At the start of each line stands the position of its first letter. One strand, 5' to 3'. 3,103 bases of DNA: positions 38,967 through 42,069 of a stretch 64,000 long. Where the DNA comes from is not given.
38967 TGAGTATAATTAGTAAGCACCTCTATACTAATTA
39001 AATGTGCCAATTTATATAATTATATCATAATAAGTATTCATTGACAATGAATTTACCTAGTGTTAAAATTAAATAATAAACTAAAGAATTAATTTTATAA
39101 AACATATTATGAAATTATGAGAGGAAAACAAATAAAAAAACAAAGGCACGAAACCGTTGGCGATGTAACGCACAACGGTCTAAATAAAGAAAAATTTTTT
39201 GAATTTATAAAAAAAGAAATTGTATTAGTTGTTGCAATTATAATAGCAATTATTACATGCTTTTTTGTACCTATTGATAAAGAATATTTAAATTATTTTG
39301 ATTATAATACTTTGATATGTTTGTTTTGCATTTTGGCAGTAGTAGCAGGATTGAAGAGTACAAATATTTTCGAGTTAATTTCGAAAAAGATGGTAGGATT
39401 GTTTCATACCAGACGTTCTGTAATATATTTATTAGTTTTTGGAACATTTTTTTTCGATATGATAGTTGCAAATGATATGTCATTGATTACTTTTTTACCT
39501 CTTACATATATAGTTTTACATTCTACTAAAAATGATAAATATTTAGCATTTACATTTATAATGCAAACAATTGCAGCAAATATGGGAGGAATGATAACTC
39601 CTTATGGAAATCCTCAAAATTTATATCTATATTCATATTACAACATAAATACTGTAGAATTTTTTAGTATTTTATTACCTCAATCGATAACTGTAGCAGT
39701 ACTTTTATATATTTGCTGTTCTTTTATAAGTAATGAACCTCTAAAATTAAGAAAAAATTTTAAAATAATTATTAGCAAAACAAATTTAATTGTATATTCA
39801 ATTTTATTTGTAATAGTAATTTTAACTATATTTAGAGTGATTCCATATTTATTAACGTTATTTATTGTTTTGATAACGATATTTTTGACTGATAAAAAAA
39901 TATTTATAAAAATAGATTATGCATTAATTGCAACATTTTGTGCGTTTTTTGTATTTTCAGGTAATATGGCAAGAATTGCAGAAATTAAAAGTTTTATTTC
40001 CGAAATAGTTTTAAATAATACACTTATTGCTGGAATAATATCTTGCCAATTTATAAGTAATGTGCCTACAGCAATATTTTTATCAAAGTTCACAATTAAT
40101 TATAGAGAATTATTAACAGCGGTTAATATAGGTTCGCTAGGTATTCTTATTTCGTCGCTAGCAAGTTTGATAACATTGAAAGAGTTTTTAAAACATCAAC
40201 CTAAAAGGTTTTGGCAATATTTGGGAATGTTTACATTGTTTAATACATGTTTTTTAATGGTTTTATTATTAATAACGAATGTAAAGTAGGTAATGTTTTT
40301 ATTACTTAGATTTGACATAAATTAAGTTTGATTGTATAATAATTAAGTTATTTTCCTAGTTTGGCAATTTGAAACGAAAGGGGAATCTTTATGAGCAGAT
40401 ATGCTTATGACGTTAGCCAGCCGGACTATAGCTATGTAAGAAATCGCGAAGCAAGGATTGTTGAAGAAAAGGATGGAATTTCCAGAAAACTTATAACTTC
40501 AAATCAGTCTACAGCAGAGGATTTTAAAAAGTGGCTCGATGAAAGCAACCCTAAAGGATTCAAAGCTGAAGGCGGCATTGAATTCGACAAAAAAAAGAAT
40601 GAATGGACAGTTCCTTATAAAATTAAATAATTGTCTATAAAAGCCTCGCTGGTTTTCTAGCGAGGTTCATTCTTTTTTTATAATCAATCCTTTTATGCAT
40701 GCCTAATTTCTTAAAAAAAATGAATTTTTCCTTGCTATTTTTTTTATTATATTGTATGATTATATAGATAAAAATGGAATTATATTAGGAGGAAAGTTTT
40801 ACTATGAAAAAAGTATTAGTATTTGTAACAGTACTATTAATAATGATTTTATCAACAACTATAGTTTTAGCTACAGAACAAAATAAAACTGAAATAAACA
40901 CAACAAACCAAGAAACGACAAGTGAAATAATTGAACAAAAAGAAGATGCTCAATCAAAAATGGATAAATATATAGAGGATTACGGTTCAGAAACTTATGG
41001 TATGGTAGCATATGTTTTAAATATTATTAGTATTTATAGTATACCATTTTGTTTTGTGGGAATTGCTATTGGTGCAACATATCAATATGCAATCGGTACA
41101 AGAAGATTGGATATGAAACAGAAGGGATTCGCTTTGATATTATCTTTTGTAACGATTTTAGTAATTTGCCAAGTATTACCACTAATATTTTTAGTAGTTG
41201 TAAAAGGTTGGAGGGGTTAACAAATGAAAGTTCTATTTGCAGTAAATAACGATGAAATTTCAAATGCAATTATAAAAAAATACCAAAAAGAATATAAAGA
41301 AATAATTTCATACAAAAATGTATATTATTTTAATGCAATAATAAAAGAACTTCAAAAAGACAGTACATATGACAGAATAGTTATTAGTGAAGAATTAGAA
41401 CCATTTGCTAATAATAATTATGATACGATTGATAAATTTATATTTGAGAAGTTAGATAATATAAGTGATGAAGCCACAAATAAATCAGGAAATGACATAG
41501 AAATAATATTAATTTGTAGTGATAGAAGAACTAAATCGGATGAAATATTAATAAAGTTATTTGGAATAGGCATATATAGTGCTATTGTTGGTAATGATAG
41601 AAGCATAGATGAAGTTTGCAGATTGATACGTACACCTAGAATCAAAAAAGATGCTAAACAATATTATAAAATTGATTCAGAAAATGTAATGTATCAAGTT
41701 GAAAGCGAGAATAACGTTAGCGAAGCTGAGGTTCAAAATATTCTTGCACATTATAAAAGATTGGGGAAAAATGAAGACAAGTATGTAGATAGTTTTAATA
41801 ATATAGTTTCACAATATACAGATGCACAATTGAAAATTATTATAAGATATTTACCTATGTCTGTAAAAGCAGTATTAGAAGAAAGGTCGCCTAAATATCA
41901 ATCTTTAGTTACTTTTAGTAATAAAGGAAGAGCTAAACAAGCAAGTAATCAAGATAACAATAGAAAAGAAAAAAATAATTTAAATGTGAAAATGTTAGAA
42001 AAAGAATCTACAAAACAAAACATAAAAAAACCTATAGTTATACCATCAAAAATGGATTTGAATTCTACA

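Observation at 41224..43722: Orphan TadZ/CpaE-like protein with an inserted AT-hook pair and acidic LDLF-repeat region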

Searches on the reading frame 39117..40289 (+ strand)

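Call 3: search_protein_families(library=pfam, proteins=[window:39117-40289:+], max_evalue=1)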
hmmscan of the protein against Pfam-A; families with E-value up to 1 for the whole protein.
window:39117-40289:+ (390 aa): 1 family
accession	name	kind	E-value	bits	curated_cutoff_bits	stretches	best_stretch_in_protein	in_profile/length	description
PF03600.22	CitMHS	-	1.3e-26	94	31.9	1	38-324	13-312/336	Citrate transporter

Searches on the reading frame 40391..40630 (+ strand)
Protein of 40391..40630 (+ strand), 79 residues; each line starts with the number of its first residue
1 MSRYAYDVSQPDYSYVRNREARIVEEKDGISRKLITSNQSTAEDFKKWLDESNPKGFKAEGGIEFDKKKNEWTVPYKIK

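Call 3: search_protein_families(library=pfam, proteins=[window:40391-40630:+], max_evalue=1)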
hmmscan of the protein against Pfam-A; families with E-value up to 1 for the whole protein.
window:40391-40630:+ (79 aa): 0 families

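Call 4: search_protein_families(library=ncbifam, proteins=[window:40391-40630:+], max_evalue=1)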
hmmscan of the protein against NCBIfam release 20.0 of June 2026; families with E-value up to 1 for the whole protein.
window:40391-40630:+ (79 aa): 1 family
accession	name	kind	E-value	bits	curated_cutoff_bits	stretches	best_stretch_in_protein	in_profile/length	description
NF045581.1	PG0541_fam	equivalog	0.061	13.3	45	1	34-63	4-33/91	PG0541 family transporter-associated protein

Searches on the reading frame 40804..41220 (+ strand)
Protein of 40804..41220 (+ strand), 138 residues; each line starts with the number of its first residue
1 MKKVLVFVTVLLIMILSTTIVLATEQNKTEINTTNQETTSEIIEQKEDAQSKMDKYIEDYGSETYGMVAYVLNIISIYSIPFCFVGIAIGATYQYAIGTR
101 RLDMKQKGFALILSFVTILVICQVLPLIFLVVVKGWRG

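Call 3: search_protein_families(library=pfam, proteins=[window:40804-41220:+], max_evalue=1)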
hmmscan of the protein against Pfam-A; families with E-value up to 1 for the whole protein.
window:40804-41220:+ (138 aa): 6 families
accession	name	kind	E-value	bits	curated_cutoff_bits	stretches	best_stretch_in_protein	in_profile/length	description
PF20193.3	DUF6556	-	0.032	15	28.1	1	3-53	30-81/113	Family of unknown function (DUF6556)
PF02687.27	FtsX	-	0.036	14.5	25.5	1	68-129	44-111/120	FtsX-like permease C-terminal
PF09919.14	DUF2149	-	0.039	14.7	27.1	1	4-49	11-58/92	Uncharacterized conserved protein (DUF2149)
PF12679.13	ABC2_membrane_2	-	0.043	13.5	27.2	1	2-92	14-88/283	ABC-2 family transporter protein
PF12216.13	m04gp34like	-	0.28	11.2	25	0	92-128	209-246/267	Immune evasion protein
PF12730.13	ABC2_membrane_4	-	0.92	9.9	27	0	74-133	101-161/179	ABC-2 family transporter protein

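Call 4: search_protein_families(library=ncbifam, proteins=[window:40804-41220:+], max_evalue=1)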
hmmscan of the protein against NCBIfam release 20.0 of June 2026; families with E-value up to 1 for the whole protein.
window:40804-41220:+ (138 aa): 8 families
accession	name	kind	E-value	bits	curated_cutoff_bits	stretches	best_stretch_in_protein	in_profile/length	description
TIGR02830.1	spore_III_AG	equivalog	0.0044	16.4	147.7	1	4-63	5-65/186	stage III sporulation protein AG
NF043080.1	MMSYN1_0166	equivalog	0.0048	15.9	370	1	2-129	37-160/307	oligopeptide ABC transporter permease OppC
NF053819.1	EF0750_LPXTG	subfamily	0.02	15.4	47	1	1-47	1-54/105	EF2685/EF0750 family sortase-dependent surface protein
TIGR04313.1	aro_clust_Mycop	subfamily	0.035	13.8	40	1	1-58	1-60/296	aromatic motif membrane protein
NF040942.2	hypo_ExtJ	equivalog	0.063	13.7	52.5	1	1-32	1-31/77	selenite/tellurite reduction operon protein ExtJ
NF042931.1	SAG1386_EF1546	equivalog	0.24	11.5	80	1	5-52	34-82/158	SAG1386/EF1546 family surface-associated protein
NF006283.1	PRK08455.1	equivalog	0.37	10.4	187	1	4-76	22-98/182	flagellar basal body-associated protein FliL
NF002780.0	PRK02898.1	equivalog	0.7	9.8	84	1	2-63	5-66/104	energy-coupling factor ABC transporter substrate-binding protein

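Call 75: search_protein_families(library=padloc, proteins=[window:40804-41217:+], max_evalue=0.01)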
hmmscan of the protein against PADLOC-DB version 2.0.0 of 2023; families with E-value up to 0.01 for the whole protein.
window:40804-41217:+ (138 aa): 0 families

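Call 76: search_protein_families(library=phrogs, proteins=[window:40804-41217:+], max_evalue=0.01)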
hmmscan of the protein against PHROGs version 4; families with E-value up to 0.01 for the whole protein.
window:40804-41217:+ (138 aa): 1 family
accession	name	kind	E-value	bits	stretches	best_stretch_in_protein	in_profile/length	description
phrog_3727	-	unknown function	0.0002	22.3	1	1-66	1-70/209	-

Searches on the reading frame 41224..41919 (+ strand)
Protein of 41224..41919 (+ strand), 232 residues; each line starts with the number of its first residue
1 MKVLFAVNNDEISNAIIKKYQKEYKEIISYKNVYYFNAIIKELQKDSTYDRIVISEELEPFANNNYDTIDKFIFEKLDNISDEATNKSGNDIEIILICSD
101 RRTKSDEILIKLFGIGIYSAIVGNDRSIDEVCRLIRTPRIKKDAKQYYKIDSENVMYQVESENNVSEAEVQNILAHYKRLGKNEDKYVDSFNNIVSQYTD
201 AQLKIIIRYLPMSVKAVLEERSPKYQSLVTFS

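Call 17: search_solved_structures(query=window:41224-41919:+, max_evalue=10, show_alignments=2)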
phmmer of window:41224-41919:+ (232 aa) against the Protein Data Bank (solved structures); distinct sequences matched with E-value up to 10: 3.
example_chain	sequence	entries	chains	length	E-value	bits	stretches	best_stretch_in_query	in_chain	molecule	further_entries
5cwh_A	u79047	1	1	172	0.23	14.6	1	9-88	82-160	Designed helical repeat protein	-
9e5c_1o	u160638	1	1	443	0.35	14.1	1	6-70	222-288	Dynein regulatory complex protein 10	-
5h7c_A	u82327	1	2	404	2.1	11.5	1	9-89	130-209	Immunoglobulin G-binding protein A, DHR14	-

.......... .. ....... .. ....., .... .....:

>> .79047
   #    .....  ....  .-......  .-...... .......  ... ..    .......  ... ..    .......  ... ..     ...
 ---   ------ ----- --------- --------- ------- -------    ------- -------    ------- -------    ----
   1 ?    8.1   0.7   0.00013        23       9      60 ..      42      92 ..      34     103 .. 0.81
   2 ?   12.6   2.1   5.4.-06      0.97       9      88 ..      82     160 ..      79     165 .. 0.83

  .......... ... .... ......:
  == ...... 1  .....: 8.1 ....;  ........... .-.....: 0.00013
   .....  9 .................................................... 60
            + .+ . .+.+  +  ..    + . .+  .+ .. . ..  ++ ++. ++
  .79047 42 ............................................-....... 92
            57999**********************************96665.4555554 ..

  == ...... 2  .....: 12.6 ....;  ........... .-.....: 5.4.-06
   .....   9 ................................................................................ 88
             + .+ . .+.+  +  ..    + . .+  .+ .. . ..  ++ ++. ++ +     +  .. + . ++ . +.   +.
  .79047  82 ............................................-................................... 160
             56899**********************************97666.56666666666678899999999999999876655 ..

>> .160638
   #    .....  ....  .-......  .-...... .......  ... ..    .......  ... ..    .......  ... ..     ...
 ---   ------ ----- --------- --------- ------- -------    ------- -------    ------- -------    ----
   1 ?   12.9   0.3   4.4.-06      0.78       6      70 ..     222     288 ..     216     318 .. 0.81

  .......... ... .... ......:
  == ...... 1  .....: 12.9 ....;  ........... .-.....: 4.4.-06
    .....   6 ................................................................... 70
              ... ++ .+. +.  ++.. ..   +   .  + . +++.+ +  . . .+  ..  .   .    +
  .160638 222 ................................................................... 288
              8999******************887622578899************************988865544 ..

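Call 19: search_protein_families(library=pfam, proteins=[window:41224-41919:+], max_evalue=10)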
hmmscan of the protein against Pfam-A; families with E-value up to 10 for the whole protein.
window:41224-41919:+ (232 aa): 0 families

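Call 28: predict_structure(alignment_id=A2)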
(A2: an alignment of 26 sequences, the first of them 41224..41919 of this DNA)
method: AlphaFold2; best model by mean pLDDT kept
length: 232 residues; sequences in the alignment: 26
mean_pLDDT: 76.5   pTM: 0.57
mean pLDDT of the five models: 76.5, 67.7, 62.1, 56.9, 54.3
residues with pLDDT >= 90: 14; 70-90: 157; 50-70: 51; < 50: 10
segments of 3 or more residues with pLDDT < 50: 60-62, 158-162
pLDDT, mean of each block of 10 residues (from residue 1): 78 75 64 72 84 73 60 79 68 81 69 84 74 85 83 56 63 84 89 86 83 88 87 40
secondary structure, 60 per line:
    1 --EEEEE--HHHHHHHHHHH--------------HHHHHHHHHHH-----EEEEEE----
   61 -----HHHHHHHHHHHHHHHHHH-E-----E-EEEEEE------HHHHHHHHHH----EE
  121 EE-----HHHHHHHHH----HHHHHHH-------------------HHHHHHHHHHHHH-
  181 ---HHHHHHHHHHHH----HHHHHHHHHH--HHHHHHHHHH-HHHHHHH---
elements in order: E3-7 H10-20 H35-45 E51-56 H66-83 E93-98 H105-114 E119-122 H128-136 H141-147 H167-179 H184-195 H200-209 H212-221 H223-229

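Call 31: fold_search(model_id=the predicted structure, library=pdb)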
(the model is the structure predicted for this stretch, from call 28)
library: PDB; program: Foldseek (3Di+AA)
matches with E <= 10: 1155; with E <= 0.001: 0
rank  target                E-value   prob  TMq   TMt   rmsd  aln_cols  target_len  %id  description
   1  6xeh_MODEL_1_A        1.2e-03  1.00  0.37  0.63   8.0       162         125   14  Solution NMR Structure of DE NOVO DESIGNED Rossmann 2x3 Fold Protein r2x3_168, Northeast Structural Genomics C (released 2020-08-05)
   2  8xat_B                1.6e-03  1.00  0.39  0.46  16.7       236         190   10  Crystal structure of AtARR1(RD-DBD) (released 2024-01-24)
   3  8xat_A                1.9e-03  1.00  0.39  0.46  15.7       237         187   11  Crystal structure of AtARR1(RD-DBD) (released 2024-01-24)
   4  2a9o                  2.7e-03  1.00  0.40  0.72   4.0       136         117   14  Crystal structures of an activated YycF homologue, the essential response regulator from S.pneumoniae in complex with Be (released 2006-09-26)
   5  1nxx                  2.9e-03  1.00  0.39  0.72   3.4       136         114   14  MicArec pH 5.5 (released 2004-02-17)
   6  4myr_A                3.4e-03  1.00  0.41  0.72   3.5       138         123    8  Crystal structure of a putative CpaE2 pilus assembly protein (CpaE2) from Sinorhizobium meliloti 1021 at 2.72 A resolu (released 2013-10-16)
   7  6z4c_A                3.9e-03  1.00  0.38  0.63   4.6       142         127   11  The structure of the N-terminal domain of RssB from E. coli (released 2020-07-29)
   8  4myr_D                4.1e-03  1.00  0.42  0.73   3.5       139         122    8  Crystal structure of a putative CpaE2 pilus assembly protein (CpaE2) from Sinorhizobium meliloti 1021 at 2.72 A resolu (released 2013-10-16)
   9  1nxo                  4.3e-03  1.00  0.40  0.72   4.5       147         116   14  MicArec pH7.0 (released 2004-02-17)
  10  3q9s                  4.3e-03  1.00  0.40  0.44   3.9       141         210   13  Crystal structure of rra(1-215) from Deinococcus Radiodurans (released 2012-01-11)
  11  9h6e_B                4.3e-03  1.00  0.40  0.49  16.3       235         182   12  Complex of Histidine-containing phosphotransfer 1 (AHP1) and Response regulator 1 (ARR1) from A. thaliana (released 2025-03-26)
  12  7qz2_B                4.6e-03  1.00  0.38  0.61   4.5       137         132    7  Crystal structure of GacS D1 domain in complex with BeF3- (released 2022-07-06)
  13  6zxb_A                4.6e-03  1.00  0.37  0.30  11.7       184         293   15  Diguanylate cyclase DgcR (I-site mutant) in native state (released 2021-03-31)
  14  1srr_A                4.8e-03  1.00  0.40  0.72   4.1       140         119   13  CRYSTAL STRUCTURE OF A PHOSPHATASE RESISTANT MUTANT OF SPORULATION RESPONSE REGULATOR SPO0F FROM BACILLUS SUBTILIS (released 1997-04-21)
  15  6ont                  4.8e-03  1.00  0.35  0.60   6.7       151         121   19  Structure of the Francisella response regulator 1452 receiver domain (released 2020-03-25)
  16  4n0p_H                5.1e-03  1.00  0.42  0.73   3.4       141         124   10  Crystal structure of a pilus assembly protein CpaE (CC_2943) from Caulobacter crescentus CB15 at 1.75 A resolution (PS (released 2013-11-27)
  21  4myr_C                5.4e-03  1.00  0.41  0.70   3.8       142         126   11  Crystal structure of a putative CpaE2 pilus assembly protein (CpaE2) from Sinorhizobium meliloti 1021 at 2.72 A resolu (released 2013-10-16)
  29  4myr_B                7.2e-03  1.00  0.41  0.70   3.9       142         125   11  Crystal structure of a putative CpaE2 pilus assembly protein (CpaE2) from Sinorhizobium meliloti 1021 at 2.72 A resolu (released 2013-10-16)
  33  4lda_B                8.1e-03  1.00  0.38  0.61   4.2       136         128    9  Crystal structure of a CheY-like protein (tadZ) from Pseudomonas aeruginosa PAO1 at 2.70 A resolution (released 2013-07-24)
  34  4dad                  8.1e-03  1.00  0.37  0.58   4.9       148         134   11  Crystal structure of a Putative pilus assembly-related protein (BPSS2195) from Burkholderia pseudomallei K96243 at 2.50  (released 2012-01-25)
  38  4n0p_E                9.1e-03  1.00  0.42  0.73   3.5       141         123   10  Crystal structure of a pilus assembly protein CpaE (CC_2943) from Caulobacter crescentus CB15 at 1.75 A resolution (PS (released 2013-11-27)
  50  4n0p_B                1.4e-02  1.00  0.41  0.68   3.3       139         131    9  Crystal structure of a pilus assembly protein CpaE (CC_2943) from Caulobacter crescentus CB15 at 1.75 A resolution (PS (released 2013-11-27)
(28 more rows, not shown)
